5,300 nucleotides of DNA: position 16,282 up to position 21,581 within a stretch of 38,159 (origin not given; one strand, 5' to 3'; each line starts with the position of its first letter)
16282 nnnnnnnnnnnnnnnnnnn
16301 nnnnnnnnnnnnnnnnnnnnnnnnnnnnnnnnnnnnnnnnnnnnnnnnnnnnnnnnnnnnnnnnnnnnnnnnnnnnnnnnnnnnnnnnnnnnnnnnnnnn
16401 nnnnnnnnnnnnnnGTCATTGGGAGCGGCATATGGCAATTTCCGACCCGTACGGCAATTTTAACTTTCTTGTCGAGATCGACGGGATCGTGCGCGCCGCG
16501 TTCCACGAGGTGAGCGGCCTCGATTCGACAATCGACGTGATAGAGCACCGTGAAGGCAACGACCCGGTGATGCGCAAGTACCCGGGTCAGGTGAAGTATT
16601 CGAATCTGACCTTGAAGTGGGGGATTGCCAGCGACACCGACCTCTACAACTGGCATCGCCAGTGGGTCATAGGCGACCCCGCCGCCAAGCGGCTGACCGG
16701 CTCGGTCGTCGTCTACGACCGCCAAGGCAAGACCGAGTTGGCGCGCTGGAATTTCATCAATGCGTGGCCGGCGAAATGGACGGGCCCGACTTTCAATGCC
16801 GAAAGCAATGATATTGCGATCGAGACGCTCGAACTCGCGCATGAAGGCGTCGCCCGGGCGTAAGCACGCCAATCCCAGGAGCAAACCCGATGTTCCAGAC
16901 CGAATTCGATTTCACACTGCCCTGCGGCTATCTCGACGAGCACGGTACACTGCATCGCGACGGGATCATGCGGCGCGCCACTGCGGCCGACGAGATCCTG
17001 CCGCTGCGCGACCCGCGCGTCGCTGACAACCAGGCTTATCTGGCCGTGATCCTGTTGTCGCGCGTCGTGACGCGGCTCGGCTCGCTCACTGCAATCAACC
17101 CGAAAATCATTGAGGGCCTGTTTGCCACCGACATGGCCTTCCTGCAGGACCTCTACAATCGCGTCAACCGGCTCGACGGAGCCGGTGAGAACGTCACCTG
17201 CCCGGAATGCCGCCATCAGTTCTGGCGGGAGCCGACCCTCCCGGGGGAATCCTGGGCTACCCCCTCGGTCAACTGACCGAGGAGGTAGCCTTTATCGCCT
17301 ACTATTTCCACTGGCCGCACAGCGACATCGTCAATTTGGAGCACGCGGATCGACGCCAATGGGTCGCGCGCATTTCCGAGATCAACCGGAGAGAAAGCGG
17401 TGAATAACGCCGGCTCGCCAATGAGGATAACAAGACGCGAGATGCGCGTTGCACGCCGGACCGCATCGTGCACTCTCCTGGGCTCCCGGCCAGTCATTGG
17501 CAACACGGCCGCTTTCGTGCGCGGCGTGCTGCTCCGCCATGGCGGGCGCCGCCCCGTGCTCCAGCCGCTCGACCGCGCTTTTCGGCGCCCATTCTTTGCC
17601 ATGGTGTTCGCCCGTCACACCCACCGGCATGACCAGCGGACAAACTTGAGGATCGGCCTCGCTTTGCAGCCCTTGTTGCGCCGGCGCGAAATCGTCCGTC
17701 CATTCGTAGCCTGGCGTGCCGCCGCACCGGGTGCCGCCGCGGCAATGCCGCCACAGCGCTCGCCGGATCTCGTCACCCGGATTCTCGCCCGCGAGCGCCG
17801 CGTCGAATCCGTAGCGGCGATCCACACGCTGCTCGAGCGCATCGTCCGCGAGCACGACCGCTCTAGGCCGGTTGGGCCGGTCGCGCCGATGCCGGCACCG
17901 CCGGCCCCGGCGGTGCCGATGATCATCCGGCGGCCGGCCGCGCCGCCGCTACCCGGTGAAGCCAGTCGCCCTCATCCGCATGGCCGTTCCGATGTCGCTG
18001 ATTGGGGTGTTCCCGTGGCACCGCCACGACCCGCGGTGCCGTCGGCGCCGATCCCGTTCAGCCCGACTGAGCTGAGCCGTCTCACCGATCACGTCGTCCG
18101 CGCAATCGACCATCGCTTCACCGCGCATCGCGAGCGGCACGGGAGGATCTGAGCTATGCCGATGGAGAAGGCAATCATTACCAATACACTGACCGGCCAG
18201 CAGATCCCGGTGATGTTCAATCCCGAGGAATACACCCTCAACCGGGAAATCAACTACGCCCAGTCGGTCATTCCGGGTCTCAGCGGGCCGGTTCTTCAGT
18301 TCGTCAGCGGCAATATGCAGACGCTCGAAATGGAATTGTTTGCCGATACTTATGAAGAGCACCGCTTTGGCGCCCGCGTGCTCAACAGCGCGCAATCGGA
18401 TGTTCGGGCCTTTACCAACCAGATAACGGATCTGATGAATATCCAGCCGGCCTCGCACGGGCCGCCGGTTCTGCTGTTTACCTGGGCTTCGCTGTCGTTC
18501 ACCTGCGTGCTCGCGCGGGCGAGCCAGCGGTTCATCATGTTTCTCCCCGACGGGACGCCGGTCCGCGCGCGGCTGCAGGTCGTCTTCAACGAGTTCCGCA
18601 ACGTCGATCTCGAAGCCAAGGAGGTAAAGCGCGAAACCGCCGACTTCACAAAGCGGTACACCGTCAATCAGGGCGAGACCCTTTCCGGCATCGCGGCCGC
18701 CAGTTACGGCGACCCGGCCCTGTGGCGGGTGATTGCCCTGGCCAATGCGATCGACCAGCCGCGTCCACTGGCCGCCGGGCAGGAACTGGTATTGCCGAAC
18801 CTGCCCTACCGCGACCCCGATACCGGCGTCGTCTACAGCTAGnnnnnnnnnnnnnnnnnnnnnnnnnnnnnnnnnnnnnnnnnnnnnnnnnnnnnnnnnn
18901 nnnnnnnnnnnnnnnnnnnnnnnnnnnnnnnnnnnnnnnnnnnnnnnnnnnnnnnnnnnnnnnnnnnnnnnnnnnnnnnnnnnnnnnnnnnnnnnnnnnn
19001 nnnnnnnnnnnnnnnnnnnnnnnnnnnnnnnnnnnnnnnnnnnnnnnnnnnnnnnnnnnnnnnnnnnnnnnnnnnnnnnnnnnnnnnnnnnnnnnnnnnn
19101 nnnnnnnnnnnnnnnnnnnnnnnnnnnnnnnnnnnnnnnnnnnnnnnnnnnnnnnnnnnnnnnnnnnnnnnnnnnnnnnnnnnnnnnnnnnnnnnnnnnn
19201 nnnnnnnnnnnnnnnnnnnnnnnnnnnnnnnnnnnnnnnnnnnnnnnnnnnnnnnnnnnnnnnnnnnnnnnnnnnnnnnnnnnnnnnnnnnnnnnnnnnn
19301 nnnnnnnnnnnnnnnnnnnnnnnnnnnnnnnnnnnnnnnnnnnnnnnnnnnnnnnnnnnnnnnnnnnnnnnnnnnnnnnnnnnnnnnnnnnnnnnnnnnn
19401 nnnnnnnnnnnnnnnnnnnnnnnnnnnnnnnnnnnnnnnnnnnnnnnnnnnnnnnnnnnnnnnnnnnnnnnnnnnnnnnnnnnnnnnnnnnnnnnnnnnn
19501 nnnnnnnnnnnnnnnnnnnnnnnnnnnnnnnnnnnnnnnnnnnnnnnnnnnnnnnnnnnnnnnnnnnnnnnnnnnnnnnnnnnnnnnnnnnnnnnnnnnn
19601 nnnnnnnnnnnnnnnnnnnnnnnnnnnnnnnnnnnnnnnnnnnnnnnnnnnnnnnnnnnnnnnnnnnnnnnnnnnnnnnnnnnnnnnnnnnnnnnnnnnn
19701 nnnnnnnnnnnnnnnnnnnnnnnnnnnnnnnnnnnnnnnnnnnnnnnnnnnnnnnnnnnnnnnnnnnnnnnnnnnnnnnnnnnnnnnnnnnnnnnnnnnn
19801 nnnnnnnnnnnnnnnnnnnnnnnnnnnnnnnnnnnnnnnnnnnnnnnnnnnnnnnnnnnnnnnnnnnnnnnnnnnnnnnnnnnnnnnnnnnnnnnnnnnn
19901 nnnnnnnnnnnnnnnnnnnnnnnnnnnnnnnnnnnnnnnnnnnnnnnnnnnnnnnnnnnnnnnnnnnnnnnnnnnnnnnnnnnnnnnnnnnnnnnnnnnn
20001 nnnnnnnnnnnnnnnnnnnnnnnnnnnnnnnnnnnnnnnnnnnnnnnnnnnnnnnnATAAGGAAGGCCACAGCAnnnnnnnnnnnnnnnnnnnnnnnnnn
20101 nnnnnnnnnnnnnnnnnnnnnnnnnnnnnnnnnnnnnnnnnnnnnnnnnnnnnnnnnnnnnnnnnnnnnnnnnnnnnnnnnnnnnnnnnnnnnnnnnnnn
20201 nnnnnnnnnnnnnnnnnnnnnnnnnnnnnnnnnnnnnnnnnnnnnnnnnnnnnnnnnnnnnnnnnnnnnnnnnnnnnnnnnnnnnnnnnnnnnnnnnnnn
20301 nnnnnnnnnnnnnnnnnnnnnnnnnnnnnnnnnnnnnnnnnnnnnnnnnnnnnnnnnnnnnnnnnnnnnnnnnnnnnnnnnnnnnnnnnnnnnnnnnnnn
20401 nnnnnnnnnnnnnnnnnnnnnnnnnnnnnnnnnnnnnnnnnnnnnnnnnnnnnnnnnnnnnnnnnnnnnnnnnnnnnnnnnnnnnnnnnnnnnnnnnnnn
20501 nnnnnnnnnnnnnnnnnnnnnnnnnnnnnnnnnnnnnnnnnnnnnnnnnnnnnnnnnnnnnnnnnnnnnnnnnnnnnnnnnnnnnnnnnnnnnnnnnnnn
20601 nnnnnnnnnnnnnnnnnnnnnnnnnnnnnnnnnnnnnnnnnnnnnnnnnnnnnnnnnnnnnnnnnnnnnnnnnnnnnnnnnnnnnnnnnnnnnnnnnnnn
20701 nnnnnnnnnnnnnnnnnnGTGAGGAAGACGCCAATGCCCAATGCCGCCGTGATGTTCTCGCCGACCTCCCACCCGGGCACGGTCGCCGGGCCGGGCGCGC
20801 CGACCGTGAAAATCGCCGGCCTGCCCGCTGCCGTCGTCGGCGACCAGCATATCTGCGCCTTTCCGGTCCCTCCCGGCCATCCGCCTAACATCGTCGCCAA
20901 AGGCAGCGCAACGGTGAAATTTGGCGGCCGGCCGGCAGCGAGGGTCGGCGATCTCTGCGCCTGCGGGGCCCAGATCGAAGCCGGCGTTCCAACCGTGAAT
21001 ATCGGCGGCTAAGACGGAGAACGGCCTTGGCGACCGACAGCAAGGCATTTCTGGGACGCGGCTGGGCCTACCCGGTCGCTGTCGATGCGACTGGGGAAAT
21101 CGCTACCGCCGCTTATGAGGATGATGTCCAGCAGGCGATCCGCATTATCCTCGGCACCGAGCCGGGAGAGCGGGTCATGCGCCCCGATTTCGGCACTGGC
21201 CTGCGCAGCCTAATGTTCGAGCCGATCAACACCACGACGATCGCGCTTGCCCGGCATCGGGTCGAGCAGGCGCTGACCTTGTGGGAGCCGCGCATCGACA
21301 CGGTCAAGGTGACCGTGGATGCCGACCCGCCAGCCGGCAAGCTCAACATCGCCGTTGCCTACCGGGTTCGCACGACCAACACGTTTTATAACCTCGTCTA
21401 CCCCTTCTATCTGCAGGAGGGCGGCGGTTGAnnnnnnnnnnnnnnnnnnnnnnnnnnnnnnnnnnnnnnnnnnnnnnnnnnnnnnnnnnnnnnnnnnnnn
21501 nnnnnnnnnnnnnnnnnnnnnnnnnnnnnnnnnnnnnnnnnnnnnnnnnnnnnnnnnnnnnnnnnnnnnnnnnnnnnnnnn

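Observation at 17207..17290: Candidate -1 programmed ribosomal frameshift fusing the chaperone-like ORF to the DUF6760-like ORF (analogue of P2 E/E+E' and lambda G/GT)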

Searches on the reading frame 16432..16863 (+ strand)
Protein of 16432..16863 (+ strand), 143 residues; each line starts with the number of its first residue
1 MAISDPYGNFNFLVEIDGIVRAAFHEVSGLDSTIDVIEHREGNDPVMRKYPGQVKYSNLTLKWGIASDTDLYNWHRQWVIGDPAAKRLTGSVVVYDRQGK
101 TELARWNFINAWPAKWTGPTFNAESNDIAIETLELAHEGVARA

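Call 3: search_protein_families(library=pfam, proteins=[window:16432-16863:+], max_evalue=0.01)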
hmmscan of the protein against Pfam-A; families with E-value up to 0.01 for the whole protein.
window:16432-16863:+ (143 aa): 1 family
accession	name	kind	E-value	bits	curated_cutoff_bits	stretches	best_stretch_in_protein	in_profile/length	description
PF06841.18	Phage_T4_gp19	-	3.4e-47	160.1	28.2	1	9-140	2-133/134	T4-like virus tail tube protein gp19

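Call 4: search_protein_families(library=ncbifam, proteins=[window:16432-16863:+], max_evalue=0.01)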
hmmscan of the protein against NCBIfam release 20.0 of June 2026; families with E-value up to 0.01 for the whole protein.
window:16432-16863:+ (143 aa): 3 families
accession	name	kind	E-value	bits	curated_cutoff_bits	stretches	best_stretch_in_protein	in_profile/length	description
TIGR02241.1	TIGR02241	subfamily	8.2e-45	152.1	62.4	1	5-142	2-140/141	conserved hypothetical phage tail region protein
NF053770.1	CIS5_fam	equivalog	1.2e-26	93.1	260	1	4-140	5-140/148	CIS5 family contractile injection system inner tube adaptor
NF053769.1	CIS1_fam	equivalog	1e-17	64.7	220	1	1-139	1-144/150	CIS1 family contractile injection system inner tube protein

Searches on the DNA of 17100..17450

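Call 74: search_rna_families(source=window, start=17100, end=17450, threshold=evalue, max_evalue=1)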
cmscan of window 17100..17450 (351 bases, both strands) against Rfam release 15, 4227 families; matches with E-value up to 1: 1.
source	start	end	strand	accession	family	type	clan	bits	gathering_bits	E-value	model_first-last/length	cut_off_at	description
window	17184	17301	-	RF02487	GlsR24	Gene; snRNA; snoRNA; HACA-box;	-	16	100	0.1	1-147/147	no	Small nucleolar RNA GlsR24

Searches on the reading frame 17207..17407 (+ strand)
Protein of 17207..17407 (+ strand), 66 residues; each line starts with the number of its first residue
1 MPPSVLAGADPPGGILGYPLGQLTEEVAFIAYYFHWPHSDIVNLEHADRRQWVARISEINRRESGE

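Call 3: search_protein_families(library=pfam, proteins=[window:17207-17407:+], max_evalue=0.01)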
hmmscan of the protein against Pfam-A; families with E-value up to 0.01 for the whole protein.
window:17207-17407:+ (66 aa): 1 family
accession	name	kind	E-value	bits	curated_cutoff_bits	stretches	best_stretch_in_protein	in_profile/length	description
PF20546.3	DUF6760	-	3.1e-12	46.8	27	1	22-62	9-49/89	Family of unknown function (DUF6760)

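Call 4: search_protein_families(library=ncbifam, proteins=[window:17207-17407:+], max_evalue=0.01)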
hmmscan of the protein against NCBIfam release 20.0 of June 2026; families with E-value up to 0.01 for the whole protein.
window:17207-17407:+ (66 aa): 0 families

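Call 5: search_protein_families(library=phrogs, proteins=[window:17207-17407:+], max_evalue=10)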
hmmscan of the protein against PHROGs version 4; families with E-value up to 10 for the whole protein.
window:17207-17407:+ (66 aa): 3 families
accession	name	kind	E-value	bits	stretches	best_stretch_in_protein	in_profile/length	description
phrog_18729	-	unknown function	0.047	14.8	1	25-48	7-30/45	-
phrog_1756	-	tail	0.075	14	1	25-55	33-63/74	tail protein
phrog_10636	-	unknown function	0.18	12.7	1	27-60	2-35/44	-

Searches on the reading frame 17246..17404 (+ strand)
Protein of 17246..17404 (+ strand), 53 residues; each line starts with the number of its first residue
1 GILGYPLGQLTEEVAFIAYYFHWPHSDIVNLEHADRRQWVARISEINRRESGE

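Call 33: search_solved_structures(query=A4, max_evalue=10, show_alignments=3)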
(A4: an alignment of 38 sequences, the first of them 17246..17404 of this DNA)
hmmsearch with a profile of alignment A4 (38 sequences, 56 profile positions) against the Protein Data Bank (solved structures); distinct sequences matched with E-value up to 10: 2.
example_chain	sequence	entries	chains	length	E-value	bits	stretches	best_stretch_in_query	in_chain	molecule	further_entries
8qad_A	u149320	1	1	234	0.49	13.4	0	8-51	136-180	sc-apCC-6-LLIA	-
9r1o_A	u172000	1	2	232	2.5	11.1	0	8-51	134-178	sc-apCC-6-DPH-NR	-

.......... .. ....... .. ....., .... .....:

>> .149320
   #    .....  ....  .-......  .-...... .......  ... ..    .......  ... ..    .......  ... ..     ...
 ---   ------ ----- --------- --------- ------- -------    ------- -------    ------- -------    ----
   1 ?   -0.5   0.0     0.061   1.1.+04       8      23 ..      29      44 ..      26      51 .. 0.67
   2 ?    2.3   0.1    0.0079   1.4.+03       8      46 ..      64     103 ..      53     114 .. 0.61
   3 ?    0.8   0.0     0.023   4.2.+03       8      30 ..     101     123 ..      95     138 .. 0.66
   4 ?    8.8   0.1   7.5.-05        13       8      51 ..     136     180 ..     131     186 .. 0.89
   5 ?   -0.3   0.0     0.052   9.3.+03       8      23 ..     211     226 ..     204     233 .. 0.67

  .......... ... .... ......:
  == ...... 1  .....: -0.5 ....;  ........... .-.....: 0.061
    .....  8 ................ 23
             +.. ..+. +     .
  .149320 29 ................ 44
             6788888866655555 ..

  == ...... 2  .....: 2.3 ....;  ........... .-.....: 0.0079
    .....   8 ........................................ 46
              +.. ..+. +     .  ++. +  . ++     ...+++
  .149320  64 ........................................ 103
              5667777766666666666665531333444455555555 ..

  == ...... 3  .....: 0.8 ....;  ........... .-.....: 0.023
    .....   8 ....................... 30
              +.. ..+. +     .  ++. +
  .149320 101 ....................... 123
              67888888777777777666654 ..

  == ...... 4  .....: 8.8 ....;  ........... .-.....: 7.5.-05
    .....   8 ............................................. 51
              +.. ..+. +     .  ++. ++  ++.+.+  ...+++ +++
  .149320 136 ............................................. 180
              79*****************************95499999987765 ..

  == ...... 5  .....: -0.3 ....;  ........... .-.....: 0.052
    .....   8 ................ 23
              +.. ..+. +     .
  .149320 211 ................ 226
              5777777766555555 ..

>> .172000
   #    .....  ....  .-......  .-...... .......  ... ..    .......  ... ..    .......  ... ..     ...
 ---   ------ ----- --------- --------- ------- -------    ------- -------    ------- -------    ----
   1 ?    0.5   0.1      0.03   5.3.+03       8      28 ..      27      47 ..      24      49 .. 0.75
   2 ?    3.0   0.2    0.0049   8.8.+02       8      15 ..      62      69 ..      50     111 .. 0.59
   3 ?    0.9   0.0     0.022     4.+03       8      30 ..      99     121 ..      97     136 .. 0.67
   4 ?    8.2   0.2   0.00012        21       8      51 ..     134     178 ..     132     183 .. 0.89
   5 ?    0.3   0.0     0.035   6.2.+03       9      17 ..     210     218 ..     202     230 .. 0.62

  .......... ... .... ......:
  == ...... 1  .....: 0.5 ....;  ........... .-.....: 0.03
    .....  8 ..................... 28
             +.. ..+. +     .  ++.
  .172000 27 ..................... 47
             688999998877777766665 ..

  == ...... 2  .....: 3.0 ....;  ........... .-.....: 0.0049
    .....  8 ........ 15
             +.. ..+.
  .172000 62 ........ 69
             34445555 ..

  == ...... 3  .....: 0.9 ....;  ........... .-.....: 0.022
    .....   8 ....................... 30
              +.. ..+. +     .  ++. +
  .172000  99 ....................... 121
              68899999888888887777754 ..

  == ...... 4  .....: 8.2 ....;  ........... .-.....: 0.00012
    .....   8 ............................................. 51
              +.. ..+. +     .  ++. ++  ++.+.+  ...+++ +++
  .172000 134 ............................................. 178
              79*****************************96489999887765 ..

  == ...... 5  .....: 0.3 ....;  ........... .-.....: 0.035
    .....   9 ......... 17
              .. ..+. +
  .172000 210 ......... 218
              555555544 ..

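Call 44: find_homologous_proteins(query=window:17246-17404:+, max_evalue=0.001)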
Query seq(53 aa) (53 aa): 19 proteins with E <= 0.001 among 20 candidates.
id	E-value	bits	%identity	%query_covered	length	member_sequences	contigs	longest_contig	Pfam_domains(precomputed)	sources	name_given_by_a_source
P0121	2.0e-27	111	94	100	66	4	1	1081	PF20546.3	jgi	jgi:hypothetical protein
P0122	6.1e-26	106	94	96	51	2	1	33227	PF20546.3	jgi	jgi:hypothetical protein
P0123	3.6e-23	97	85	98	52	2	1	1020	PF20546.3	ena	-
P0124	1.9e-21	92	79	100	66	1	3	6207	PF20546.3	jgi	jgi:hypothetical protein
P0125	3.9e-20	88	75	100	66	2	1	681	PF20546.3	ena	-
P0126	1.5e-18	83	67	98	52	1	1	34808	PF20546.3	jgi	jgi:hypothetical protein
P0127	1.1e-17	80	72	100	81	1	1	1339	PF20546.3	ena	-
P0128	1.1e-17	80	68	100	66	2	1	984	PF20546.3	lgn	-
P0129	2.1e-17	79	68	100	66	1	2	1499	PF20546.3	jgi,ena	-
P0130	7.1e-17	78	65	96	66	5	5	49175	PF20546.3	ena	-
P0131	8.4e-17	77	70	100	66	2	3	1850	PF20546.3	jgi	jgi:hypothetical protein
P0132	8.6e-17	77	68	100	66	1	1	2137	PF20546.3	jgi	jgi:hypothetical protein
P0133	1.2e-16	77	72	100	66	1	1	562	PF20546.3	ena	-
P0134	1.9e-16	76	71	85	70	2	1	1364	PF20546.3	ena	-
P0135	3.2e-16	76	69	92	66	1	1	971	PF20546.3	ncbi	-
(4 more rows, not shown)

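Call 61: search_protein_families(library=phrogs, alignment_id=A4, max_evalue=0.1)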
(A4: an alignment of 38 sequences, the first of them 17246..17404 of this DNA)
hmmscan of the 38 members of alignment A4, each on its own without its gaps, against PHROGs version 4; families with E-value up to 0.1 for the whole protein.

A. member 1, window:17246-17404:+ (53 aa): 3 families
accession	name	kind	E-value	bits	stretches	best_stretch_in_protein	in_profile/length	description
phrog_18729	-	unknown function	0.028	15.5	1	12-35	7-30/45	-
phrog_1756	-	tail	0.054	14.4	1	13-42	34-63/74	tail protein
phrog_10636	-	unknown function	0.099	13.5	0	14-47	2-35/44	-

B. families by the number of members that match (of 38 scanned): 12 families
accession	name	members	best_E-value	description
phrog_10636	-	14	8.2e-05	-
phrog_18729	-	11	0.0019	-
phrog_1756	-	9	0.002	tail protein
phrog_6416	-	2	0.01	tail protein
phrog_24961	-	1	0.0052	-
phrog_4282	-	1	0.014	-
phrog_8286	-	1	0.036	-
phrog_31098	-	1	0.048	-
phrog_34088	-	1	0.059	-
phrog_30998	-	1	0.069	-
phrog_4662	-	1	0.072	-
phrog_5697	-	1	0.075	-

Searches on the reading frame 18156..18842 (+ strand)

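Call 3: search_protein_families(library=pfam, proteins=[window:18156-18842:+], max_evalue=0.01)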
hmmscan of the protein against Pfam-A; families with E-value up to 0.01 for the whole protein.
window:18156-18842:+ (228 aa): 2 families
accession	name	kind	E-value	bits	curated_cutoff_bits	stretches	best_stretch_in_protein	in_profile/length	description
PF19266.4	CIS_tube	-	1.2e-33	116.5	27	1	13-154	19-157/158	Contractile injection system tube protein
PF01476.26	LysM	-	4.1e-06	27.1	20.9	1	168-214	1-43/43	LysM domain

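Call 4: search_protein_families(library=ncbifam, proteins=[window:18156-18842:+], max_evalue=0.01)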
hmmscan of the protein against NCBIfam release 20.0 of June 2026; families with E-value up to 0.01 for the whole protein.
window:18156-18842:+ (228 aa): 2 families
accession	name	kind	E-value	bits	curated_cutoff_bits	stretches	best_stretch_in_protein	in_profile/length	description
NF008399.0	PRK11198.1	equivalog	9.5e-06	26.1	134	1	159-215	89-147/149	peptidoglycan-binding protein LysM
NF052398.1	Agg_Promo_Fact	equivalog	0.0085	16.3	170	0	160-214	23-74/202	aggregation-promoting factor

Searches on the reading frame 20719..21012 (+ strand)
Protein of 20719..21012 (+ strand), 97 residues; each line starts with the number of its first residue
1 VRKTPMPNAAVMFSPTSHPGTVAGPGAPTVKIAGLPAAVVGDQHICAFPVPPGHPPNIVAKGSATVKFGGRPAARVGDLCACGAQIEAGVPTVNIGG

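Call 72: search_protein_families(library=pfam, proteins=[window:20719-21012:+], max_evalue=0.001)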
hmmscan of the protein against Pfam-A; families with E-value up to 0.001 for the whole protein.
window:20719-21012:+ (97 aa): 1 family
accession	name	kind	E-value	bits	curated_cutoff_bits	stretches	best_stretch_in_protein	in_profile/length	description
PF05488.18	PAAR_motif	-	4.7e-22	78.4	27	1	15-86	4-68/70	PAAR motif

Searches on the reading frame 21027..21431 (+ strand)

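Call 72: search_protein_families(library=pfam, proteins=[window:21027-21431:+], max_evalue=0.001)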
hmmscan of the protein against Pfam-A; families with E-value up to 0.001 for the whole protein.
window:21027-21431:+ (134 aa): 1 family
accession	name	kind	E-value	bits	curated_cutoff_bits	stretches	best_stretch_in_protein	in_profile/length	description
PF04965.19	GPW_gp25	-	6.1e-27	93.7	27.2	1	30-118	3-95/96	Baseplate wedge protein gp25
